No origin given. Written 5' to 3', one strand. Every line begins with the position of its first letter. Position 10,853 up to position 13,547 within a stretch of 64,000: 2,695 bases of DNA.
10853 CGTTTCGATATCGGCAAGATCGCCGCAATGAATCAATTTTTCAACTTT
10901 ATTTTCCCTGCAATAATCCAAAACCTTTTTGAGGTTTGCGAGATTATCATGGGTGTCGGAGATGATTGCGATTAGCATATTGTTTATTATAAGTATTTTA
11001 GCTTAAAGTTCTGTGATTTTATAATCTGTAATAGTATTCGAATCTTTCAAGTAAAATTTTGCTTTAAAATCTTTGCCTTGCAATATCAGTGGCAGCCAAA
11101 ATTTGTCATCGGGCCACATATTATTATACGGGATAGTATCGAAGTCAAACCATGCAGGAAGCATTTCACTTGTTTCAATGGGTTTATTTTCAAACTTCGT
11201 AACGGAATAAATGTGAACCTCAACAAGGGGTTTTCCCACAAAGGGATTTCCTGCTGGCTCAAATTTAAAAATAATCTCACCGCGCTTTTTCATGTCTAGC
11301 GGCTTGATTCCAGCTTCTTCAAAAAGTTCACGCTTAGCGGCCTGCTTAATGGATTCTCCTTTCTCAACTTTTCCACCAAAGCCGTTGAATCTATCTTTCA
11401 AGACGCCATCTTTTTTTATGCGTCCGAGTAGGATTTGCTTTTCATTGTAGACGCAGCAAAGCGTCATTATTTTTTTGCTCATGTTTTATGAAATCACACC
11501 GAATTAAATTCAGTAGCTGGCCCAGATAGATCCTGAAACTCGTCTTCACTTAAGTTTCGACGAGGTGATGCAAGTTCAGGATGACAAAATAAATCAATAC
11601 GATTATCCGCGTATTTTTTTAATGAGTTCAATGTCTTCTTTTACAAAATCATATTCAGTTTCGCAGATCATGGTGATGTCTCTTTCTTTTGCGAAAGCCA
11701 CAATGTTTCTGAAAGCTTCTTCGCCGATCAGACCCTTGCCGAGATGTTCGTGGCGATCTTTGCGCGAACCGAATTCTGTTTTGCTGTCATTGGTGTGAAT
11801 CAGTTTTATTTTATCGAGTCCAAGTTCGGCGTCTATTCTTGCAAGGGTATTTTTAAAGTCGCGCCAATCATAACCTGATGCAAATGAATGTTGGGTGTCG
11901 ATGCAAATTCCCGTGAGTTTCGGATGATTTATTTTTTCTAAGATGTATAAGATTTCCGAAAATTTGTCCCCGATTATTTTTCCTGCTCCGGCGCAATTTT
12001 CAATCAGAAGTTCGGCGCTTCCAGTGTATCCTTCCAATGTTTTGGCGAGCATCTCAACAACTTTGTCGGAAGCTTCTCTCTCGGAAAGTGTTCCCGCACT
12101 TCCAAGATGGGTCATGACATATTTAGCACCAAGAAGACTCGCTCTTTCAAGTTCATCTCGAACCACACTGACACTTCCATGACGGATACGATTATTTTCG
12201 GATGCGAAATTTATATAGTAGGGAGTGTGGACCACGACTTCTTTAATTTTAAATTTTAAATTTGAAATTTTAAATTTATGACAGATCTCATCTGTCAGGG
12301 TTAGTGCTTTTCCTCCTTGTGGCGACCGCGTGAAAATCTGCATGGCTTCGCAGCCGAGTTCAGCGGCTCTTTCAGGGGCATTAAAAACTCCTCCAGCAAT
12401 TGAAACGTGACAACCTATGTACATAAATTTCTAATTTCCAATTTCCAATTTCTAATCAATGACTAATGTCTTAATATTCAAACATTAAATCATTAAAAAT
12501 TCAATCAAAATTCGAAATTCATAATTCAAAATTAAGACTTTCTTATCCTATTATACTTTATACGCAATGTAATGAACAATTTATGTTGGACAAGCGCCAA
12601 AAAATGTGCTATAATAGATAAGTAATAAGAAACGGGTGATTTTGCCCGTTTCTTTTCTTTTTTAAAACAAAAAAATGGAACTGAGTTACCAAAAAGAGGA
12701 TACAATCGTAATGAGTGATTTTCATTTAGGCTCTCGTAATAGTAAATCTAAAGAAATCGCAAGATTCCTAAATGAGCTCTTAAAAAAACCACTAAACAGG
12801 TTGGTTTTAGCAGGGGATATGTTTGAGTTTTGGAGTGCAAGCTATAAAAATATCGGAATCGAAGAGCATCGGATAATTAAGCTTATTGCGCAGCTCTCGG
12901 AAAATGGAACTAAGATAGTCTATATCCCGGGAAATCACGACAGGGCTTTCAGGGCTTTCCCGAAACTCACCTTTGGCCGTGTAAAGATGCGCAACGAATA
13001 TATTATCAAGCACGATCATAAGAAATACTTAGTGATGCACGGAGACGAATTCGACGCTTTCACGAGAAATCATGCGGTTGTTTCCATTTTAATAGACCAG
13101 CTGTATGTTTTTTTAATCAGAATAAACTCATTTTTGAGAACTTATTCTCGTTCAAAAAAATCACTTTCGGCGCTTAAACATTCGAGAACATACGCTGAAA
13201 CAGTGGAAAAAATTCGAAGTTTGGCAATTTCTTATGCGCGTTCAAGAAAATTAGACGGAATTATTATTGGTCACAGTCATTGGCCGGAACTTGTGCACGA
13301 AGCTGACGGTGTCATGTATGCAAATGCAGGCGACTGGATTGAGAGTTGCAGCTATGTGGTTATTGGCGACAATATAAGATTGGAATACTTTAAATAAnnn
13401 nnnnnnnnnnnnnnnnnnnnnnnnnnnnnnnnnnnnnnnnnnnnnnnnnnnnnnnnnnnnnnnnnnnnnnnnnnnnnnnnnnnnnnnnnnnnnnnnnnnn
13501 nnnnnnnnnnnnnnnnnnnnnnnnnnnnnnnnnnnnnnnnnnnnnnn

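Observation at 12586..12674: Conserved promoter plus immediate GC-hairpin/U-tract leader shared by two unrelated genes (and a variant upstream of nusA)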

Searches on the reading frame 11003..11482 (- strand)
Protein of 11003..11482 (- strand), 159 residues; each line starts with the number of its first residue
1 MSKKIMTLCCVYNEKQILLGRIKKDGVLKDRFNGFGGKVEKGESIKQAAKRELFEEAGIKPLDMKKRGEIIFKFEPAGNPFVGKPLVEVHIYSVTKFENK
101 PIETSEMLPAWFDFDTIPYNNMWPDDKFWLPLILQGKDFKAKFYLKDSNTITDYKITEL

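Call 15: search_protein_families(library=pfam, proteins=[window:11003-11482:-])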
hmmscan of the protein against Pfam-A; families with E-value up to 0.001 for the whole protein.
window:11003-11482:- (159 aa): 1 family
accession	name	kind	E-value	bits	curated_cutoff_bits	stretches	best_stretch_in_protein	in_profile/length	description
PF00293.34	NUDIX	-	7.8e-15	55.5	21.1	1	8-129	7-130/134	NUDIX domain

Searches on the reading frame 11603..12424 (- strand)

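Call 15: search_protein_families(library=pfam, proteins=[window:11603-12424:-])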
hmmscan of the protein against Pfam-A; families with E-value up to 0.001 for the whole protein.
window:11603-12424:- (273 aa): 1 family
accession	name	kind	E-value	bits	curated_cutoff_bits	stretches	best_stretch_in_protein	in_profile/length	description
PF01261.30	AP_endonuc_2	-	6.7e-43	147.6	31.1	1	18-269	2-247/249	Xylose isomerase-like TIM barrel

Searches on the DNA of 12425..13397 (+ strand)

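Call 21: search_rna_families(source=window, start=12425, end=12760, threshold=evalue, max_evalue=10)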
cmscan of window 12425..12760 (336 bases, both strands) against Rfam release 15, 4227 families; matches with E-value up to 10: 11.
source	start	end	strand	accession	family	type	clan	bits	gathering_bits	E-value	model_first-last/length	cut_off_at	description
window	12621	12754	-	RF02449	ncr1015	Gene; sRNA;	-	20.4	60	1.5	1-121/121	no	Bacillus sRNA ncr1015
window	12441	12464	-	RF01371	CRISPR-DR58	Gene; CRISPR;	-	17.1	38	1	1-37/37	no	CRISPR RNA direct repeat element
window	12622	12722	+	RF01858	RsaF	Gene; sRNA;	-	16.9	60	0.96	1-119/119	no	RNA Staph. aureus F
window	12627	12760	+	RF01981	PCGEM1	Gene; lncRNA;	-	16.8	75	6.2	1-132/132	no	Prostate-specific transcript 1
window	12612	12667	+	RF04107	mir-5391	Gene; miRNA;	-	16.7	99.3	0.78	1-68/68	no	mir-5391 microRNA precursor family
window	12603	12656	-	RF02420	Bp1_162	Gene; sRNA;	-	16.7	50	2.8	1-100/100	no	Burkholderia sRNA Bp1_Cand612_SIPHT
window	12620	12691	-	RF02029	sraA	Gene; sRNA;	-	16.5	56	5.5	1-95/95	no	sraA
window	12628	12657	+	RF04343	Plastid-psbA-2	Cis-reg;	CL00153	16.3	55.8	2.1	1-60/60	no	Plastid-psbA-2 3UTR RNA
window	12572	12660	+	RF02029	sraA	Gene; sRNA;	-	15.9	56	7.1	1-95/95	no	sraA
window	12618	12663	+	RF03790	MIR8008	Gene; miRNA;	-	14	66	5.7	1-55/55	no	MIR8008 microRNA precursor family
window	12624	12661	-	RF00125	IS128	Gene; sRNA;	-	13.3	80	2.4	160-198/209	no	IS128 RNA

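Call 70: search_rna_families(sources=[L046, L047, L054, L061, L065, L068, L126], threshold=gathering)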
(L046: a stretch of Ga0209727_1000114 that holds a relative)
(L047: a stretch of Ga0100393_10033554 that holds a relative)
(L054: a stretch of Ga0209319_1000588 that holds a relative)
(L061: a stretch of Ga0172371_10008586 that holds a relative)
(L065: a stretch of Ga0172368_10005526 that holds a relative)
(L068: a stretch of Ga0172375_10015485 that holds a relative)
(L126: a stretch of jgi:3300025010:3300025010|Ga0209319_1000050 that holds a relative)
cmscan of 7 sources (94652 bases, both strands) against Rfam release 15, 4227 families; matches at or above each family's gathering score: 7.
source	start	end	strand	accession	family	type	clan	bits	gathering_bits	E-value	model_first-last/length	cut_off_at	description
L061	435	505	-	RF00005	tRNA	Gene; tRNA;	CL00001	63.3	29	3.2e-11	1-71/71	no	tRNA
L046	6539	6609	+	RF00005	tRNA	Gene; tRNA;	CL00001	59.7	29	3.1e-10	1-71/71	no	tRNA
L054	5613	5697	-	RF00005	tRNA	Gene; tRNA;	CL00001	57.3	29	1.4e-09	1-71/71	no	tRNA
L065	9182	9268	-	RF00005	tRNA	Gene; tRNA;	CL00001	57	29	1.7e-09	1-71/71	no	tRNA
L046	14770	14856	-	RF00005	tRNA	Gene; tRNA;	CL00001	56.1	29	3e-09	1-71/71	no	tRNA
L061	333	416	-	RF00005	tRNA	Gene; tRNA;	CL00001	54.6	29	8.1e-09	1-71/71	no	tRNA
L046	7156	7239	+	RF00005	tRNA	Gene; tRNA;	CL00001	54.1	29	1.1e-08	1-71/71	no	tRNA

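Call 71: search_rna_families(source=L065, start=2540, end=2730, threshold=evalue, max_evalue=5)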
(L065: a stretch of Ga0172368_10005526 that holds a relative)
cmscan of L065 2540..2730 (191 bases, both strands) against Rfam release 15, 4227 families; matches with E-value up to 5: 27.
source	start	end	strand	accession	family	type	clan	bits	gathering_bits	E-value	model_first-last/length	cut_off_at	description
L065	2595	2698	+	RF00756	mir-299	Gene; miRNA;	-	33.4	67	7.6e-06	1-63/63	no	mir-299 microRNA precursor family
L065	2597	2698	-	RF04109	mir-1305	Gene; miRNA;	-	25.8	63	0.0041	1-83/83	no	mir-1305 microRNA precursor family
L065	2596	2698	-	RF00756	mir-299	Gene; miRNA;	-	25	67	0.002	1-63/63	no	mir-299 microRNA precursor family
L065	2581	2714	+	RF04150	MIR2655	Gene; miRNA;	-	23.6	122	0.065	1-267/267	no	MIR2655 microRNA precursor family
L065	2597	2697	+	RF03940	MIR9563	Gene; miRNA;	-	23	90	0.022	1-127/127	no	MIR9563 microRNA precursor family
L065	2589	2701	+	RF01859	Phe_leader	Cis-reg; leader;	-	22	55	0.1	1-125/125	no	Phenylalanine leader peptide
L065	2557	2681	+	RF01692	Bacteroid-trp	Cis-reg; leader;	-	20.4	49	4.5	1-131/131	no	Bacteroidete tryptophan peptide leader RNA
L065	2586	2705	+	RF02533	HAV_CRE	Cis-reg;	-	20.3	55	0.11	1-114/114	no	Hepatitis A virus (HAV) cis-acting replication element (CRE)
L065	2593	2701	-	RF03940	MIR9563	Gene; miRNA;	-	19.1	90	0.23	1-127/127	no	MIR9563 microRNA precursor family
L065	2607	2687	-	RF03460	mir-561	Gene; miRNA;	-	18.8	90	0.32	1-81/81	no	mir-561 microRNA precursor family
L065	2620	2709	+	RF00242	ctRNA_pT181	Gene; antisense;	-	18.8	56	3.4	1-94/94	no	ctRNA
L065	2595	2700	+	RF03483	MIR319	Gene; miRNA;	-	17.8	54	0.21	1-92/92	no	MIR319 microRNA precursor family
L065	2569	2654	-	RF02420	Bp1_162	Gene; sRNA;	-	17.5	50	1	1-100/100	no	Burkholderia sRNA Bp1_Cand612_SIPHT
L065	2596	2698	+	RF04242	mir-5595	Gene; miRNA;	-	17.1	100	0.68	1-72/72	no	mir-5595 microRNA precursor family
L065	2591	2703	+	RF03839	MIR2599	Gene; miRNA;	-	16.8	120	0.72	1-132/132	no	MIR2599 microRNA precursor family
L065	2606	2688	-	RF00906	MIR1120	Gene; miRNA;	-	16.7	86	0.77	1-87/87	no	MIR1120/MIR1122 microRNA precursor family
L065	2612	2682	-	RF01997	mir-969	Gene; miRNA;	-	16.6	61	0.98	1-86/86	no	mir-969 microRNA precursor family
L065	2559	2702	-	RF02384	FasX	Gene; sRNA;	-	16.4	100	0.97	1-205/205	no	FasX small RNA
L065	2606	2688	+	RF00906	MIR1120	Gene; miRNA;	-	16.2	86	1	1-87/87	no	MIR1120/MIR1122 microRNA precursor family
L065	2581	2700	+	RF01769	greA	Cis-reg; leader;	-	16.1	60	0.83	1-124/124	no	Enterobacteria greA leader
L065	2631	2702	+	RF02869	ncS025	Gene; sRNA;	-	15.9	46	0.99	1-85/85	no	Burkholderia sRNA 25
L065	2643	2678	-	RF04106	mir-1303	Gene; miRNA;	-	15.7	107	1.7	22-62/85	no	mir-1303 microRNA precursor family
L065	2553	2710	+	RF01459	rliE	Gene; sRNA;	-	15.2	90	2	1-222/222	no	Listeria sRNA rliE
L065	2589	2707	+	RF00558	L20_leader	Cis-reg; leader;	-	15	58.7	1.2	1-127/127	no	Ribosomal protein L20 leader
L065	2585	2712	-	RF04150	MIR2655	Gene; miRNA;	-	14.3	122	3.6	1-267/267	no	MIR2655 microRNA precursor family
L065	2604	2690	-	RF04242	mir-5595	Gene; miRNA;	-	14.2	100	4.2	1-72/72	no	mir-5595 microRNA precursor family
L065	2589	2706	+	RF04128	MIR8562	Gene; miRNA;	-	12.9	211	3.1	1-242/242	no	MIR8562 microRNA precursor family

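Call 73: build_rna_model(alignment_id=A4, structure=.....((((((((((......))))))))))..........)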
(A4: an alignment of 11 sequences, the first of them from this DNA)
Model R1 built from alignment A4 (11 sequences, 41 columns); structure: as given.
model positions 40; base pairs 10; branch points 0; effective number of sequences 11; information 1.021 bits per position. Calibrated on 0.2 Mb of random sequence (short: E-values are rough).
structure used (alignment columns):
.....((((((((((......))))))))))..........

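Call 74: search_with_rna_model(model_id=R1, sources=[window, L037, L038, L040, L044, L046, L047, L048, L051, L052, L053, L054, L055, L056, L057, L058, L059, L060, L061, L062, L063, L064, L065, L066, L068, L069, L070, L126, L128, L129, L071, L072, L073, L074, L075, L078, L083, L084, L085, L087, L093, L096, L100, L104, L114, L121, L123, L124], max_evalue=1, make_alignment=true)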
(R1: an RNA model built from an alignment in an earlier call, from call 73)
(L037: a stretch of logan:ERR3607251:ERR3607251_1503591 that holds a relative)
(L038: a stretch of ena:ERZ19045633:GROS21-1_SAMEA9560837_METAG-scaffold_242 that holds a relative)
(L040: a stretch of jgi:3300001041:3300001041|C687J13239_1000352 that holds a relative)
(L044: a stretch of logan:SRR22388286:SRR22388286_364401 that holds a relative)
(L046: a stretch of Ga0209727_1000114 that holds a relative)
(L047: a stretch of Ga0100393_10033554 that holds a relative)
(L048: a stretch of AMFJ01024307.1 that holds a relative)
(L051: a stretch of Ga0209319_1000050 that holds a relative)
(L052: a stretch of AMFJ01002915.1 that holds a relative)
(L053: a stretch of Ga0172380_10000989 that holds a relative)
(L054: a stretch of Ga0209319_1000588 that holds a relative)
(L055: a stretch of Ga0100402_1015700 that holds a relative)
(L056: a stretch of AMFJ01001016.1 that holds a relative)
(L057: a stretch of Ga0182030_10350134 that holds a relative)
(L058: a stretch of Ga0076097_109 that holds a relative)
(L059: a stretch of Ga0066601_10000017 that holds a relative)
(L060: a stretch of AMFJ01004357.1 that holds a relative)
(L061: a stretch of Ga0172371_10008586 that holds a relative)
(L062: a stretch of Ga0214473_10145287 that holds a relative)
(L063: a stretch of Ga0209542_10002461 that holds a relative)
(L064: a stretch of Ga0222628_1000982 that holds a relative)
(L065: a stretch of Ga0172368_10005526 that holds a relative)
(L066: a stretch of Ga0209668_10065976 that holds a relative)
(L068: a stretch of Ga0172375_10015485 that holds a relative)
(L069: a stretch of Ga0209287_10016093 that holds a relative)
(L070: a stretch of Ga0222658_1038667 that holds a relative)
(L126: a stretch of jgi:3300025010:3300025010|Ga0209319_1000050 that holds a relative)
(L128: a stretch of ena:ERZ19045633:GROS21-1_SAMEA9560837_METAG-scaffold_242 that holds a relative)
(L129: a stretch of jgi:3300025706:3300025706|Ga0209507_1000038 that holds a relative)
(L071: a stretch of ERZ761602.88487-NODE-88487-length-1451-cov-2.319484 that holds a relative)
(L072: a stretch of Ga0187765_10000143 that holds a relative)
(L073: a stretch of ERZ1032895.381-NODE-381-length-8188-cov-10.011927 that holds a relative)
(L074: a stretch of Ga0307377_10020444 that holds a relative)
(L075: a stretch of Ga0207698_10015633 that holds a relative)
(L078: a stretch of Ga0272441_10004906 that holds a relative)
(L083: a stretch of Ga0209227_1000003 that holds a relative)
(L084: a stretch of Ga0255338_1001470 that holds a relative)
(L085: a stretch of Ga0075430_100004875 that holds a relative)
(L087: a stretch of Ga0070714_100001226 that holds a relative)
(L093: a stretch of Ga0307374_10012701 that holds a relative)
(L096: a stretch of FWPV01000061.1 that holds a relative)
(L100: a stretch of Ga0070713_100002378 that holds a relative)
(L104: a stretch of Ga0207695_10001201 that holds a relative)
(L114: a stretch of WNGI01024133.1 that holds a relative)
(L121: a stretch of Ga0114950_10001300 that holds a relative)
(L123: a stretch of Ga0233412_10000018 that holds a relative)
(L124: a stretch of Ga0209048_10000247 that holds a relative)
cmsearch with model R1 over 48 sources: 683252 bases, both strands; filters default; matches with E-value up to 1: 40.
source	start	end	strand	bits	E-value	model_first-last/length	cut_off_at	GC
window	12623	12662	+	52.7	9.5e-08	1-40/40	no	0.32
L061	9553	9592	+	50.8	2.4e-07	1-40/40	no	0.25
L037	1849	1888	+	49.8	4e-07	1-40/40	no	0.35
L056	9950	9989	+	49.7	4.2e-07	1-40/40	no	0.38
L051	9951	9990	+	49.4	4.8e-07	1-40/40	no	0.35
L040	9937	9976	+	47.1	1.5e-06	1-40/40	no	0.35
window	54546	54583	+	47.1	1.6e-06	1-40/40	no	0.37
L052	4853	4892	+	45.6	3.2e-06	1-40/40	no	0.38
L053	9824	9863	+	45.1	4.2e-06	1-40/40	no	0.35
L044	918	955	+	42.2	1.8e-05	1-40/40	no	0.39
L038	9955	9992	+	40.6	3.8e-05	1-40/40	no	0.39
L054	432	471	+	38.4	0.00011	1-40/40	no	0.52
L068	6852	6889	+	37.3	0.0002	1-40/40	no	0.45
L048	9952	9990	+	33.1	0.0016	1-40/40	no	0.41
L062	2130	2167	+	32.6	0.0021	1-40/40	no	0.37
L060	88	124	+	30.2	0.0067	1-40/40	no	0.32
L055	123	161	+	29.3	0.011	1-40/40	no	0.26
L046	9891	9928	+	28.9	0.013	1-40/40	no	0.45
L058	9946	9982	+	27.1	0.032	1-40/40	no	0.32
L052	4849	4888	-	26.3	0.047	1-40/40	no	0.4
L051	9948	9986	-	26.2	0.049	1-40/40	no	0.36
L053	9820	9859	-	25.6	0.067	1-40/40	no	0.38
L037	1845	1884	-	25.4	0.073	1-40/40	no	0.38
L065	1482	1527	+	24.5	0.11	1-40/40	no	0.33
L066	727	760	+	24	0.15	1-40/40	no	0.35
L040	9933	9972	-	23.8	0.17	1-40/40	no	0.38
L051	8865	8910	-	22.9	0.25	1-40/40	no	0.33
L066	723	756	-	22.8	0.26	1-40/40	no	0.35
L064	668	703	+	22.7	0.28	1-40/40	no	0.28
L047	2823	2859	+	22.6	0.29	1-40/40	no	0.35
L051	8869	8914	+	22.1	0.38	1-40/40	no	0.35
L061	6232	6265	+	21.8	0.44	1-40/40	no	0.32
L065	1478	1523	-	21.6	0.49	1-40/40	no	0.3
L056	9946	9985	-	21.2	0.6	1-40/40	no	0.38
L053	10745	10782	-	21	0.65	1-40/40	no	0.21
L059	10731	10774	+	20.6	0.81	1-40/40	no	0.23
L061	894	937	+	20.4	0.88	1-40/40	no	0.27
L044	7243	7289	-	20.1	1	1-40/40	no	0.26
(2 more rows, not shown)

Alignment A5: 40 matches aligned to the model, 63 columns, each read 5' to 3' on its own strand. Consensus structure (alignment columns), stored with it:
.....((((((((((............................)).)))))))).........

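Call 75: search_with_rna_model(model_id=R1, sources=[window, L037, L038, L040, L044, L046, L047, L048, L051, L052, L053, L054, L055, L056, L057, L058, L060, L061, L062, L064, L066, L068, L069], max_evalue=0.02, make_alignment=true, filters=default)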
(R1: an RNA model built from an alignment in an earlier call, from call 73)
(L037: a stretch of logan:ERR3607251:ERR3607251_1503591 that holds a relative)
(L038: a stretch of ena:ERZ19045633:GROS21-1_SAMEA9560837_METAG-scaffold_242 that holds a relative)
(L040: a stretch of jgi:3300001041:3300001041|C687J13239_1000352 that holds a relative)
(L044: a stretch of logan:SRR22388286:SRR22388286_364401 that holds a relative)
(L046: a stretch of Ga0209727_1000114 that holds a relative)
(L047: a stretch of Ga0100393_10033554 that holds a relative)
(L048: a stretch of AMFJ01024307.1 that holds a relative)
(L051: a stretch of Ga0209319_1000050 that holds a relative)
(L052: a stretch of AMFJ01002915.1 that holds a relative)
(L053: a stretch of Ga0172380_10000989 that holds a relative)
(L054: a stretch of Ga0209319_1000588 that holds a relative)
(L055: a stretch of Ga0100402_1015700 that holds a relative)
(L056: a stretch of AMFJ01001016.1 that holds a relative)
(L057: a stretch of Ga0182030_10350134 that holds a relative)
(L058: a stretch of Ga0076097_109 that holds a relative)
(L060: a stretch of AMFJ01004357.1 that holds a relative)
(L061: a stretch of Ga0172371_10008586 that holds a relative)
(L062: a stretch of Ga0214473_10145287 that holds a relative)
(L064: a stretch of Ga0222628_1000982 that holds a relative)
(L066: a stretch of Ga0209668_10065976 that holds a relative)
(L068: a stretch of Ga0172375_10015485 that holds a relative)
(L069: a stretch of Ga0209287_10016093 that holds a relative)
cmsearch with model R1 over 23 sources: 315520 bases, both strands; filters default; matches with E-value up to 0.02: 20.
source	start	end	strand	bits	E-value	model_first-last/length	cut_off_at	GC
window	12623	12662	+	52.7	4.4e-08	1-40/40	no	0.32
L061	9553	9592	+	50.8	1.1e-07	1-40/40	no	0.25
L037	1849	1888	+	49.8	1.9e-07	1-40/40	no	0.35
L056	9950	9989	+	49.7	1.9e-07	1-40/40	no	0.38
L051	9951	9990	+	49.4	2.2e-07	1-40/40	no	0.35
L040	9937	9976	+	47.1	7.1e-07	1-40/40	no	0.35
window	54546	54583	+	47.1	7.2e-07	1-40/40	no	0.37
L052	4853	4892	+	45.6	1.5e-06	1-40/40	no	0.38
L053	9824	9863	+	45.1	2e-06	1-40/40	no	0.35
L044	918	955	+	42.2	8.3e-06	1-40/40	no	0.39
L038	9955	9992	+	40.6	1.8e-05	1-40/40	no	0.39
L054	432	471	+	38.4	5.3e-05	1-40/40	no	0.52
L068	6852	6889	+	37.3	9.1e-05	1-40/40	no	0.45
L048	9952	9990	+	33.1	0.00073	1-40/40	no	0.41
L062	2130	2167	+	32.6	0.00095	1-40/40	no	0.37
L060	88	124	+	30.2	0.0031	1-40/40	no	0.32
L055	123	161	+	29.3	0.0049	1-40/40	no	0.26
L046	9891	9928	+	28.9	0.006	1-40/40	no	0.45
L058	9946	9982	+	27.1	0.015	1-40/40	no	0.32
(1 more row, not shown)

Alignment A6: 20 matches aligned to the model, 41 columns, each read 5' to 3' on its own strand. Consensus structure (alignment columns), stored with it:
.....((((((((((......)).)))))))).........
